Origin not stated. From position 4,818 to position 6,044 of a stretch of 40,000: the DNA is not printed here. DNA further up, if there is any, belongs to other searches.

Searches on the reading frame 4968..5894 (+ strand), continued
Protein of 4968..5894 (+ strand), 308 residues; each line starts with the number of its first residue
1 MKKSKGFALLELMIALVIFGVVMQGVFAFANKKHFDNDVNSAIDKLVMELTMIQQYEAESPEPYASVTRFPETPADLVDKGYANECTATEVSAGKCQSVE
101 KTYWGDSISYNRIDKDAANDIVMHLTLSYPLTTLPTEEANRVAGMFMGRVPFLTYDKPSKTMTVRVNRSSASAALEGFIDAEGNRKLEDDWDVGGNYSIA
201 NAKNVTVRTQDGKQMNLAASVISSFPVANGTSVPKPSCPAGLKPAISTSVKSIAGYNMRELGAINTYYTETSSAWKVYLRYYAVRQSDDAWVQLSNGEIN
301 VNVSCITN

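Call 91: get_annotated_region(hit=H52, flank=2500)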
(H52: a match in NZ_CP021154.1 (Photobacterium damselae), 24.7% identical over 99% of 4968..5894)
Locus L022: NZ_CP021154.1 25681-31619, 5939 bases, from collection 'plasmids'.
description: Photobacterium damselae subsp. damselae strain KC-Na-1 plasmid pPDD-Na-1-2, complete sequence
organism: Photobacterium damselae (NCBI taxid 85581)
taxonomy: Bacteria; Pseudomonadota; Gammaproteobacteria; Vibrionales; Vibrionaceae; Photobacterium; Photobacterium damselae
host: -; source: Neophocaena asiaeorientalis,Single cell,anal swab; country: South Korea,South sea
typing (MOB-suite, as given by PLSDB): mobilizable; relaxase MOBP
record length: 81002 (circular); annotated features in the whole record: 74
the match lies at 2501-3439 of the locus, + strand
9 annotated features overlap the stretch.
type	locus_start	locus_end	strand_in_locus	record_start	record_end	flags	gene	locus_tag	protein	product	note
CDS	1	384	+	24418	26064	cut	-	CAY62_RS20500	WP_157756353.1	ATPase, T2SS/T4P/T4SS family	-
CDS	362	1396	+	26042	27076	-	-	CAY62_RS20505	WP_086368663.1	hypothetical protein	-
CDS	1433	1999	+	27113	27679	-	-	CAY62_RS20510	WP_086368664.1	hypothetical protein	-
CDS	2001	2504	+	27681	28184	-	-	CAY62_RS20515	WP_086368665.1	hypothetical protein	-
CDS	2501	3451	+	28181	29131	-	-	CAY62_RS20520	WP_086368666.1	type II secretion system protein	-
CDS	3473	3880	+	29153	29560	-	-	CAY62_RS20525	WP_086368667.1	hypothetical protein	-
CDS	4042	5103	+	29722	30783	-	-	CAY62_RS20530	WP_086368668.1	trypsin-like serine protease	GO:0006508 - proteolysis [Evidence IEA]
CDS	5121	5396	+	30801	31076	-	-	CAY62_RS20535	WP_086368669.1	hypothetical protein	-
CDS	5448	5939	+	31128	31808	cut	-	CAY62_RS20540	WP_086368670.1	hypothetical protein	-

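Call 92: get_annotated_region(hit=H58, flank=2500)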
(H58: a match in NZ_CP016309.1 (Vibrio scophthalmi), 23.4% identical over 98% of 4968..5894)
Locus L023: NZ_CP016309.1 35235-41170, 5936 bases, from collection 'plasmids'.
description: Vibrio scophthalmi strain VS-12 plasmid pVS127, complete sequence
organism: Vibrio scophthalmi (NCBI taxid 45658)
taxonomy: Bacteria; Pseudomonadota; Gammaproteobacteria; Vibrionales; Vibrionaceae; Vibrio; Vibrio scophthalmi
host: -; source: Paralichthys olivaceus,cell culture; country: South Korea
typing (MOB-suite, as given by PLSDB): conjugative; replicon rep_cluster_1060; relaxase MOBH; mating-pair formation MPF_G
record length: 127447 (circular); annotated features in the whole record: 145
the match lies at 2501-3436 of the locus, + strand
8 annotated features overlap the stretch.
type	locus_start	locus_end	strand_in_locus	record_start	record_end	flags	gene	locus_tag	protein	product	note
CDS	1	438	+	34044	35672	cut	-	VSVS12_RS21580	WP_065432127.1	ATPase, T2SS/T4P/T4SS family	-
CDS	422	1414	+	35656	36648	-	-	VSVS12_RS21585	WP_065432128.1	type II secretion system F family protein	-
CDS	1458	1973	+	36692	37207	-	-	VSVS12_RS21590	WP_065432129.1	hypothetical protein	-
CDS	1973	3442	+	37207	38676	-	-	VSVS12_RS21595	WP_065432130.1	type II secretion system protein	-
CDS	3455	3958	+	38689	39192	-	-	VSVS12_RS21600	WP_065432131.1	hypothetical protein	-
CDS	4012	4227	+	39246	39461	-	-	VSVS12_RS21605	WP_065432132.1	hypothetical protein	-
CDS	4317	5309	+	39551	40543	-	-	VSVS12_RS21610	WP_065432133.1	trypsin-like serine protease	GO:0006508 - proteolysis [Evidence IEA]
CDS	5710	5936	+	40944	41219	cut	-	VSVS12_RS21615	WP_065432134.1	HU family DNA-binding protein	GO:0030261 - chromosome condensation [Evidence IEA]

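Call 93: get_annotated_region(hit=H69, flank=2500)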
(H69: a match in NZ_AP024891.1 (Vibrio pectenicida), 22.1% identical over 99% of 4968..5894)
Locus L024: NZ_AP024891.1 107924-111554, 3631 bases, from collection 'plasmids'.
description: Vibrio pectenicida strain LMG 19642 plasmid pLMG19642-1, complete sequence
organism: Vibrio pectenicida (NCBI taxid 62763)
taxonomy: Bacteria; Pseudomonadota; Gammaproteobacteria; Vibrionales; Vibrionaceae; Vibrio; Vibrio pectenicida
host: -; source: -; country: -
typing (MOB-suite, as given by PLSDB): non-mobilizable
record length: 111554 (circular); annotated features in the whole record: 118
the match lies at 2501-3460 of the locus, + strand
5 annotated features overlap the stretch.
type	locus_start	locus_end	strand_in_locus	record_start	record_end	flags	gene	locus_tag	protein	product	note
CDS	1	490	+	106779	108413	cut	-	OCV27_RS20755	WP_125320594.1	ATPase, T2SS/T4P/T4SS family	-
CDS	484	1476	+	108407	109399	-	-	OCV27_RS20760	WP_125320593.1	type II secretion system F family protein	-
CDS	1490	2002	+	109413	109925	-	-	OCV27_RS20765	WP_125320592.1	hypothetical protein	-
CDS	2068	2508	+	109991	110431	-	-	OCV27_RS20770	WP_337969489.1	hypothetical protein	-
CDS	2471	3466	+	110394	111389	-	-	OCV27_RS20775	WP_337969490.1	type II secretion system protein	-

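Call 94: get_annotated_region(hit=H71, flank=2500)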
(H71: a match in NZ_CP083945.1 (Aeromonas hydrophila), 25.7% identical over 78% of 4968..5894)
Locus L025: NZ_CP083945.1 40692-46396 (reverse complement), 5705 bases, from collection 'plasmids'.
description: Aeromonas hydrophila strain CSUSB2 plasmid unnamed1, complete sequence
organism: Aeromonas hydrophila (NCBI taxid 644)
taxonomy: Bacteria; Pseudomonadota; Gammaproteobacteria; Aeromonadales; Aeromonadaceae; Aeromonas; Aeromonas hydrophila
host: -; source: single cell,American Alligator's water tank; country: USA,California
typing (MOB-suite, as given by PLSDB): non-mobilizable; mating-pair formation MPF_T
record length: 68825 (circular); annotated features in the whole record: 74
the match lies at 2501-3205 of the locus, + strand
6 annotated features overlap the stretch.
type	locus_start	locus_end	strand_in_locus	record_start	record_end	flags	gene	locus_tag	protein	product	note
CDS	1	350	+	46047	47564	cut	-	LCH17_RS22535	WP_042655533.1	ATPase, T2SS/T4P/T4SS family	-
CDS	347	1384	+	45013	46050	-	-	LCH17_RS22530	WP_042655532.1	type II secretion system F family protein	-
CDS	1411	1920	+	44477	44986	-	-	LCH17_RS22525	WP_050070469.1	type II secretion system protein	-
CDS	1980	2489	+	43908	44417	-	-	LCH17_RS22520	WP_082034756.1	type II secretion system protein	-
CDS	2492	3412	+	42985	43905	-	-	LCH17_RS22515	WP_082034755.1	type II secretion system protein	-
CDS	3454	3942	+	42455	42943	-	-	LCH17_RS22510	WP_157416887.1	hypothetical protein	-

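Call 96: predict_structure(alignment_id=A11)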
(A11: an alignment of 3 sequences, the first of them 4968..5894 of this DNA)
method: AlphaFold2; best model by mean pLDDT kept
length: 308 residues; sequences in the alignment: 3
mean_pLDDT: 49.6   pTM: 0.43
mean pLDDT of the five models: 49.6, 47.2, 46.6, 46.0, 44.6
residues with pLDDT >= 90: 0; 70-90: 26; 50-70: 110; < 50: 172
segments of 3 or more residues with pLDDT < 50: 1-10, 15-17, 19-41, 43-45, 51-85, 88-107, 112-124, 148-151, 167-179, 181-183, 188-205, 208-215, 217-223, 306-308
pLDDT, mean of each block of 10 residues (from residue 1): 39 46 33 42 50 42 32 42 45 40 46 44 53 59 51 61 51 40 46 30 43 43 56 65 56 58 59 75 70 68 54
secondary structure, 60 per line:
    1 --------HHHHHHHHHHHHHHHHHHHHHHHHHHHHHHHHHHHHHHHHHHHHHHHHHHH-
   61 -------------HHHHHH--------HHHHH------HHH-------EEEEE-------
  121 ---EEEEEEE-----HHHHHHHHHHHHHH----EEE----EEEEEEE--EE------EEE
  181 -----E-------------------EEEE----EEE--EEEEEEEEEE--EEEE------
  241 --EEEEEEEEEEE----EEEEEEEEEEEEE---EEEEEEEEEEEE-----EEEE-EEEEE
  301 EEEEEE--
elements in order: H9-59 H74-79 H88-92 E109-113 E124-130 H136-149 E154-156 E161-167 E178-180 E206-209 E214-216 E219-228 E231-234 E243-253 E258-270 E274-285 E291-294 E296-306

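Call 108: fold_search(model_id=the predicted structure, library=pdb)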
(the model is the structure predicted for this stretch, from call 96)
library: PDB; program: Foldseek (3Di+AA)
matches with E <= 10: 442; with E <= 0.001: 7
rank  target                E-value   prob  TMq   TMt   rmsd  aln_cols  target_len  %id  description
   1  7w63_A                2.1e-05  1.00  0.25  0.20  29.0       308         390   12  Crystal structure of minor pilin TcpB from Vibrio cholerae (released 2022-11-09)
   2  7w63_B                8.0e-05  1.00  0.27  0.22  31.9       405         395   13  Crystal structure of minor pilin TcpB from Vibrio cholerae (released 2022-11-09)
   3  5ypz_A                1.7e-04  1.00  0.25  0.17  14.5       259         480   10  Crystal structure of minor pilin CofB from CFA/III complexed with N-terminal peptide fragment of CofJ (released 2018-06-27)
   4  7w64_A                2.0e-04  1.00  0.24  0.19  28.6       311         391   12  Crystal structure of minor pilin TcpB from Vibrio cholerae complexed with N-terminal peptide fragment of TcpF (released 2022-11-09)
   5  6mic                  3.1e-04  1.00  0.27  0.47   6.9       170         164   16  Crystal Structure of the C-terminal half of the Vibrio cholerae minor pilin TcpB (released 2019-08-28)
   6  5ax6                  3.7e-04  1.00  0.24  0.16  14.6       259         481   10  The crystal structure of CofB, the minor pilin subunit of CFA/III from human enterotoxigenic Escherichia coli. (released 2016-03-09)
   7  4qs4                  4.1e-04  1.00  0.25  0.16  14.5       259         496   10  Crystal Structure of CofB from Enterotoxigenic Escherichia coli (released 2015-06-03)
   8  8on4                  2.1e-01  0.04  0.09  0.13  21.2       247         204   12  Structure of the C-terminal domains of the Bdellovibrio bacteriovorus Bd1334 fibre (released 2023-10-25)
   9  4zjm_C                3.3e-01  0.06  0.09  0.18  17.2       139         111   14  Crystal Structure of Mycobacterium tuberculosis LpqH (Rv3763) (released 2015-05-13)
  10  4zjm_E                3.7e-01  0.11  0.12  0.22  12.0       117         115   14  Crystal Structure of Mycobacterium tuberculosis LpqH (Rv3763) (released 2015-05-13)
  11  9or4_D                3.7e-01  0.03  0.08  0.08  13.7       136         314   11  Crystal structure of SARS-CoV2 PLpro in complex with a covalent inhibitor (released 2026-02-25)
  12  1fx3_C                4.7e-01  0.14  0.12  0.21  11.4        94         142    8  CRYSTAL STRUCTURE OF H. INFLUENZAE SECB (released 2000-12-06)
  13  1ozb_B                5.5e-01  0.13  0.12  0.21  10.7        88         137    9  Crystal Structure of SecB complexed with SecA C-terminus (released 2003-10-14)
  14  9hv6                  5.5e-01  0.06  0.11  0.04  15.8       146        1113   16  CryoEM map of the large glutamate dehydrogenase composed of 180 kDa subunits from Mycobacterium smegmatis obtained in th (released 2026-01-14)
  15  4mob                  6.2e-01  0.08  0.09  0.09  18.1        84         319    8  Acyl-Coenzyme A thioesterase 12 in complex with ADP (released 2014-07-16)
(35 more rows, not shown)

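Call 111: search_solved_structures(query=A12, max_evalue=10, show_alignments=2)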
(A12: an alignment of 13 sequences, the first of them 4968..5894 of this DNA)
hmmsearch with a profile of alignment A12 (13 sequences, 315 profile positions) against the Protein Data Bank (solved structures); distinct sequences matched with E-value up to 10: 25.
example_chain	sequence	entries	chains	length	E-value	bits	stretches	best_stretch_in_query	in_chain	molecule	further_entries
9egp_A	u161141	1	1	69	2.3e-06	30.1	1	2-61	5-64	Geopilin domain 1 protein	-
7tgg_A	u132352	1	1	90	3.1e-05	26.4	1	2-56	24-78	Geopilin domain 1 protein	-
9lab_B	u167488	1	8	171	0.0011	21.3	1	2-35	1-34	MSHA major pilin subunit MshA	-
8tj2_C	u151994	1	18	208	0.0031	19.9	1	8-69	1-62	Type IV major pilin protein PilA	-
9laa_A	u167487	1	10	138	0.0042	19.4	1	1-40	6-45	Type IV pilin protein PilA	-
2m7g_A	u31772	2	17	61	0.0079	18.5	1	8-56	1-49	Geopilin domain 1 protein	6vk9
5wda_A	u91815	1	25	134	0.0099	18.2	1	8-68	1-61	General secretion pathway protein G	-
6mpx_A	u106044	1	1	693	0.015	17.6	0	232-263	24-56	fusion protein of non-collagenous domains of collagen type IV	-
2hi2_A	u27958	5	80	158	0.015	17.6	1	8-86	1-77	Fimbrial protein | PilA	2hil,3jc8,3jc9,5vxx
8tum_e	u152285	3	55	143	0.015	17.6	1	8-55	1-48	Type IV major pilin protein PilA | Pilin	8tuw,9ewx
1oqw_A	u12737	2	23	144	0.018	17.3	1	8-55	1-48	Fimbrial protein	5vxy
6xxd_A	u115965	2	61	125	0.028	16.7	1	8-66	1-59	PilA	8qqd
8tob_GA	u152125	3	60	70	0.031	16.6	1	9-55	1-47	Fimbrial protein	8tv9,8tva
1ay2_A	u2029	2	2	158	0.032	16.5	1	8-66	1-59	TYPE 4 PILIN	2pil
8uhf_A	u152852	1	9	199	0.032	16.5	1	9-55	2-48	Toxin co-regulated pilin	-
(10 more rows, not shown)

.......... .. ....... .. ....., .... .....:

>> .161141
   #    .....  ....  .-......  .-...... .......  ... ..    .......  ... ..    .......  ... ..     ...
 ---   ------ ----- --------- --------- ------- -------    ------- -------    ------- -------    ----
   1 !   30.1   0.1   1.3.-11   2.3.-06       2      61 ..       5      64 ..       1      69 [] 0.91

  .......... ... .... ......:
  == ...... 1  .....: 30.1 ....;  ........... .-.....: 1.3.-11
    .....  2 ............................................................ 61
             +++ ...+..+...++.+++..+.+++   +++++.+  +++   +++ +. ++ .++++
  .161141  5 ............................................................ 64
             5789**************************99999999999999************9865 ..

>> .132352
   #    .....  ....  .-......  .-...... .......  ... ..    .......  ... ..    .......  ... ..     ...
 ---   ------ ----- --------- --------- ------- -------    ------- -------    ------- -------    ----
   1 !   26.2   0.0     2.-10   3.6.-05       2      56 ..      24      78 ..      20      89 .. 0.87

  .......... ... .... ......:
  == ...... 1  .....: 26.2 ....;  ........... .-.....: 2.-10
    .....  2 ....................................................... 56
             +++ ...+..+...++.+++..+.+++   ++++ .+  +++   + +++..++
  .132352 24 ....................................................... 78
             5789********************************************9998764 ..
